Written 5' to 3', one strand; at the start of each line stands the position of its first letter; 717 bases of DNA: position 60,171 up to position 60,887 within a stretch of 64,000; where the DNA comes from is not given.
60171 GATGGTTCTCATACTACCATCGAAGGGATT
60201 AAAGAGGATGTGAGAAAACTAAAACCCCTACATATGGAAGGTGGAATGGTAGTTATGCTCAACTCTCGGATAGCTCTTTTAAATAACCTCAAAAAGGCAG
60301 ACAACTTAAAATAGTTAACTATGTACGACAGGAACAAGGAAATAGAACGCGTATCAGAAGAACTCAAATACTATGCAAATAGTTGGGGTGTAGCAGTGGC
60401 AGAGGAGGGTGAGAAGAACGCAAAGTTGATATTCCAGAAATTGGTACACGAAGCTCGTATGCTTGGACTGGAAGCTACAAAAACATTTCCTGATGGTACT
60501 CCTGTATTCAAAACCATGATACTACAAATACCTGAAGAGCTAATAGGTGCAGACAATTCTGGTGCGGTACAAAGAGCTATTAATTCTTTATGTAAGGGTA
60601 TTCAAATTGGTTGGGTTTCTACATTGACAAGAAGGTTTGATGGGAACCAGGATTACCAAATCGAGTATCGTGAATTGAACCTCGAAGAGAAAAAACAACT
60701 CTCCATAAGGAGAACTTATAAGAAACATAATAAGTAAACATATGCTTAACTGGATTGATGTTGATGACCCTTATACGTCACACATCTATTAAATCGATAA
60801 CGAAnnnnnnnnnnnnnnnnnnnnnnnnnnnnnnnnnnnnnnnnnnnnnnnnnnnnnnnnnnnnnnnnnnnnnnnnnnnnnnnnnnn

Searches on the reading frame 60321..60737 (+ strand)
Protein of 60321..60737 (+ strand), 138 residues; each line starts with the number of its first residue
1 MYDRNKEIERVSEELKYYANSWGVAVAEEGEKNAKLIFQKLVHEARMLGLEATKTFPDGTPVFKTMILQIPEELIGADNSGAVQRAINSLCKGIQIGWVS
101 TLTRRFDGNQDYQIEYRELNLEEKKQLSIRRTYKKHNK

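Call 54: find_homologous_proteins(query=window:60321-60737:+)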
Query window:60321-60737:+ (138 aa): 3 proteins with E <= 0.001 among 12 candidates.
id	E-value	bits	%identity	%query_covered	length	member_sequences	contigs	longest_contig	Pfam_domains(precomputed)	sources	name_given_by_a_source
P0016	2.1e-85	301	100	100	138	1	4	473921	-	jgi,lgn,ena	-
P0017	4.4e-68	245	83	99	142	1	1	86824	-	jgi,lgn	-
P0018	5.9e-34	135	54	90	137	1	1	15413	-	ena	-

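Call 55: find_encoding_contigs(protein=P0016, flank=6000, max_places=6)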
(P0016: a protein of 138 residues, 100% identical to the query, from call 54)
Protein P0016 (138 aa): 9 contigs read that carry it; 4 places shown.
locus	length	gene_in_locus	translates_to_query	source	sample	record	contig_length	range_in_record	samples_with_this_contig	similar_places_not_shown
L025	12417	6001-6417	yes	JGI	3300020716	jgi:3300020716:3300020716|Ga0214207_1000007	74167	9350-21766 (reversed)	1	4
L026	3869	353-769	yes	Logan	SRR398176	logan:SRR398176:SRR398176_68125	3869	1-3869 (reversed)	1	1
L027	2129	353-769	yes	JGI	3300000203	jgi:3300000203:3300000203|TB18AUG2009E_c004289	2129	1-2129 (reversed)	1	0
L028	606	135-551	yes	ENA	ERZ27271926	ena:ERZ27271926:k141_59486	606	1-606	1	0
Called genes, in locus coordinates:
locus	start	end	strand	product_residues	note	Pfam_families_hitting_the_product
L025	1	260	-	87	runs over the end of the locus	-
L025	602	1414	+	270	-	PF01541:GIY-YIG (weak), PF07460:NUMOD3 (faint)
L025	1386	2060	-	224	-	-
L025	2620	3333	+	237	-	-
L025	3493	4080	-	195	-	-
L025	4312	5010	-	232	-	PF07460:NUMOD3 (weak)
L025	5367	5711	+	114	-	-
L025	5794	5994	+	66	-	-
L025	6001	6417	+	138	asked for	-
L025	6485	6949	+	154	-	-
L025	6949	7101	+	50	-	-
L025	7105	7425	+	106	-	-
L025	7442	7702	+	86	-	-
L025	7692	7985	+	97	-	-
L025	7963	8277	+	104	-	-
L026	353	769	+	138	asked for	-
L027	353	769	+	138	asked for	-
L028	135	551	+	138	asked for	-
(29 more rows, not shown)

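Call 56: find_encoding_contigs(protein=P0018, flank=6000, max_places=3)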
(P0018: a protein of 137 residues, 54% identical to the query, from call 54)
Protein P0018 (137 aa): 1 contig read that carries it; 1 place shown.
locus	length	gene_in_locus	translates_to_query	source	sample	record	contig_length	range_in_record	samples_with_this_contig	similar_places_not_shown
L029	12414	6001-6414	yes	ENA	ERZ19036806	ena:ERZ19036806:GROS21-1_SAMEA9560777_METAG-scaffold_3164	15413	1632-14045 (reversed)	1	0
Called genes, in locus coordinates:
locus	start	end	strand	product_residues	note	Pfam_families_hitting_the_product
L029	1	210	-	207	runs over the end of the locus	-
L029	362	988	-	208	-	-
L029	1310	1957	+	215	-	-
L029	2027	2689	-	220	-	-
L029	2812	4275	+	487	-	PF14903:WG_beta_rep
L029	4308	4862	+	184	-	-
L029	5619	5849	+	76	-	-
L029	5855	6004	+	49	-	-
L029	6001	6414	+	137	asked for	-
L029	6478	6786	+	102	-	-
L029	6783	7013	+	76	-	-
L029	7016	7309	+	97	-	-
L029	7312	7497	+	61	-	-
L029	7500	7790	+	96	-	-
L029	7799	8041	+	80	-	-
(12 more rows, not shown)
